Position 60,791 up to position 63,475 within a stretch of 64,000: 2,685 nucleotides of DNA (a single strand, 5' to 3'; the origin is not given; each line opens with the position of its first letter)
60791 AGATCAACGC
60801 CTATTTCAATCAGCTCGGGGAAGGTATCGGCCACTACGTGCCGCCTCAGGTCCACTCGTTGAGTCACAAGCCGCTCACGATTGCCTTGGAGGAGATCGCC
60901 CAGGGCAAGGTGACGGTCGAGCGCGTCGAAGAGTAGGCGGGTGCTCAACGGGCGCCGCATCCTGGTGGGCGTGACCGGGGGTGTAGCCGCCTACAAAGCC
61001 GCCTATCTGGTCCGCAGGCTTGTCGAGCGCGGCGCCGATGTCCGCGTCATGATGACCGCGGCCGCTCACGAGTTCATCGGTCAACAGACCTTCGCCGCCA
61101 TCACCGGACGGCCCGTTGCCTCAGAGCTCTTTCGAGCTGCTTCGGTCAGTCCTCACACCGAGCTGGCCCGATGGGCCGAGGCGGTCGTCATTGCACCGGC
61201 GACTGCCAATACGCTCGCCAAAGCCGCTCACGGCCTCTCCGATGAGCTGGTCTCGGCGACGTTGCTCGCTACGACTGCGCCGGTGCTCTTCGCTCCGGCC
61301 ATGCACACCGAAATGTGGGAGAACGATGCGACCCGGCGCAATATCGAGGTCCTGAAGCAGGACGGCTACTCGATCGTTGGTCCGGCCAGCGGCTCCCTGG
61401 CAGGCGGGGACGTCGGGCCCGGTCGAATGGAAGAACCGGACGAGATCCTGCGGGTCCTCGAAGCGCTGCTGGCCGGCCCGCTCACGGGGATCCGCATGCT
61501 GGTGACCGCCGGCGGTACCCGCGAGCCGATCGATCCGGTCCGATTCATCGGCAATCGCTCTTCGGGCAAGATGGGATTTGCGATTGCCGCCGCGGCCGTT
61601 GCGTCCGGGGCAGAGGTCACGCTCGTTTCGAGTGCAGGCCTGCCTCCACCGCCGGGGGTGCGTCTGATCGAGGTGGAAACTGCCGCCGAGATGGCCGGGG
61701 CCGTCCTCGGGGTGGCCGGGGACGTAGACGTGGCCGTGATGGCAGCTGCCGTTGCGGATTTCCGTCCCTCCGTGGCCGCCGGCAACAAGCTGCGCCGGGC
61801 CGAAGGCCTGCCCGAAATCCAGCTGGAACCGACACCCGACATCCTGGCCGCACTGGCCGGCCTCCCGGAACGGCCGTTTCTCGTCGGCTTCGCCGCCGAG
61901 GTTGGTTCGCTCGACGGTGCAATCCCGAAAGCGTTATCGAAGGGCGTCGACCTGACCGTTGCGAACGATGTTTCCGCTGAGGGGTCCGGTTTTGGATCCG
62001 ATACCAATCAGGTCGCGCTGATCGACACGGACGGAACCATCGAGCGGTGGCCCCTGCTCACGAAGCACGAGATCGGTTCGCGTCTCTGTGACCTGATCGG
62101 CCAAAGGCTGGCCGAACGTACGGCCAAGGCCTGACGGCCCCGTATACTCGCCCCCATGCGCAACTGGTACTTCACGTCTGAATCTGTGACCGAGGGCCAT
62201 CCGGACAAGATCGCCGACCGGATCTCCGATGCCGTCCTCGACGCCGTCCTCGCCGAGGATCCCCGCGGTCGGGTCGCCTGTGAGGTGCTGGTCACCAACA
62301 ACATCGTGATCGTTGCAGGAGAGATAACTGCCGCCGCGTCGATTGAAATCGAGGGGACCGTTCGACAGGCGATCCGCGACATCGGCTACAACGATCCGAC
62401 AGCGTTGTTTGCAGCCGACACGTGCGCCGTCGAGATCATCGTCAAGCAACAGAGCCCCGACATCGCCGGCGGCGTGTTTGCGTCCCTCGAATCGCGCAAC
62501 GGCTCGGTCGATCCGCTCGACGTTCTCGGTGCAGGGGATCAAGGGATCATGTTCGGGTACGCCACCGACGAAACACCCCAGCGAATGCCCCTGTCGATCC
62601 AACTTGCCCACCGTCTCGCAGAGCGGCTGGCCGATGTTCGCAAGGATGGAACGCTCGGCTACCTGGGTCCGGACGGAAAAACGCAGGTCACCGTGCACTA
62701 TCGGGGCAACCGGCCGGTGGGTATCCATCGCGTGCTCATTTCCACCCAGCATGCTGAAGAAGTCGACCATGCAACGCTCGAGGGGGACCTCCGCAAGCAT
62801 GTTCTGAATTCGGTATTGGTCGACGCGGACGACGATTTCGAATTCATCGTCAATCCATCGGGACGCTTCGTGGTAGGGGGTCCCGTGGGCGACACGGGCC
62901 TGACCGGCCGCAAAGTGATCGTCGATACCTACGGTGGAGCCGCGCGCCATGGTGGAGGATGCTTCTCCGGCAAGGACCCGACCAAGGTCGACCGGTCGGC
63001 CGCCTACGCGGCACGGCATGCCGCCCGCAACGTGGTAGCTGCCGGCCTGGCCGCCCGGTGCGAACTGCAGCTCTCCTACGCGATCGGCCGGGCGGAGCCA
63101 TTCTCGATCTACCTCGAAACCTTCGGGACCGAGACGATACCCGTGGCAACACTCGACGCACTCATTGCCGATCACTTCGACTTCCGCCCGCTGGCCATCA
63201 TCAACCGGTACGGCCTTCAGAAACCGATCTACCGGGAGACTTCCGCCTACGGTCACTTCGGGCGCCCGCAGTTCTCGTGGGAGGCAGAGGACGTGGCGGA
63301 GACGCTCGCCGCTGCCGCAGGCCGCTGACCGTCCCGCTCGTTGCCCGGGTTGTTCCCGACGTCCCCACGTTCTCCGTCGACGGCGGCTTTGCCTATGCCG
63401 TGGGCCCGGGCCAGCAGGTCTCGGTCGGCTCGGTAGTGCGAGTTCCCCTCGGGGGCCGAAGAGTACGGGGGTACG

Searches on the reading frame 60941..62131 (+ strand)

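Call 66: search_protein_families(library=ncbifam, proteins=[window:60941-62131:+], max_evalue=1e-10)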
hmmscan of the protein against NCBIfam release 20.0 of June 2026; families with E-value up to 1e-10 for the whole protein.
window:60941-62131:+ (397 aa): 4 families
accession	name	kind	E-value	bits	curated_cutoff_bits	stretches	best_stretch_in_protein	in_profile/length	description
TIGR00521.1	coaBC_dfp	equivalog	3.9e-121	404.8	219.7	1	2-386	1-391/392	bifunctional phosphopantothenoylcysteine decarboxylase/phosphopantothenate--cysteine ligase CoaBC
TIGR02113.1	coaC_strep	equivalog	9.1e-41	139.6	261.4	1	6-174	2-174/177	phosphopantothenoylcysteine decarboxylase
NF005231.0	PRK06732.1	equivalog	2.2e-16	60.4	265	1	185-283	2-104/229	phosphopantothenate--cysteine ligase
TIGR02114.1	coaB_strep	equivalog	1.3e-14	54.6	217.2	1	185-286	2-107/228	phosphopantothenate--cysteine ligase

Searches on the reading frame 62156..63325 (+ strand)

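Call 66: search_protein_families(library=ncbifam, proteins=[window:62156-63325:+], max_evalue=1e-10)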
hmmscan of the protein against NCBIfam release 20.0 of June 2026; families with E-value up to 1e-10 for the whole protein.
window:62156-63325:+ (390 aa): 1 family
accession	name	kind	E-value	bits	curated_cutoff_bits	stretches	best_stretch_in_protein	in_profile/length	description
TIGR01034.1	metK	equivalog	9.9e-154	511.8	309.4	1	6-386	2-375/377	methionine adenosyltransferase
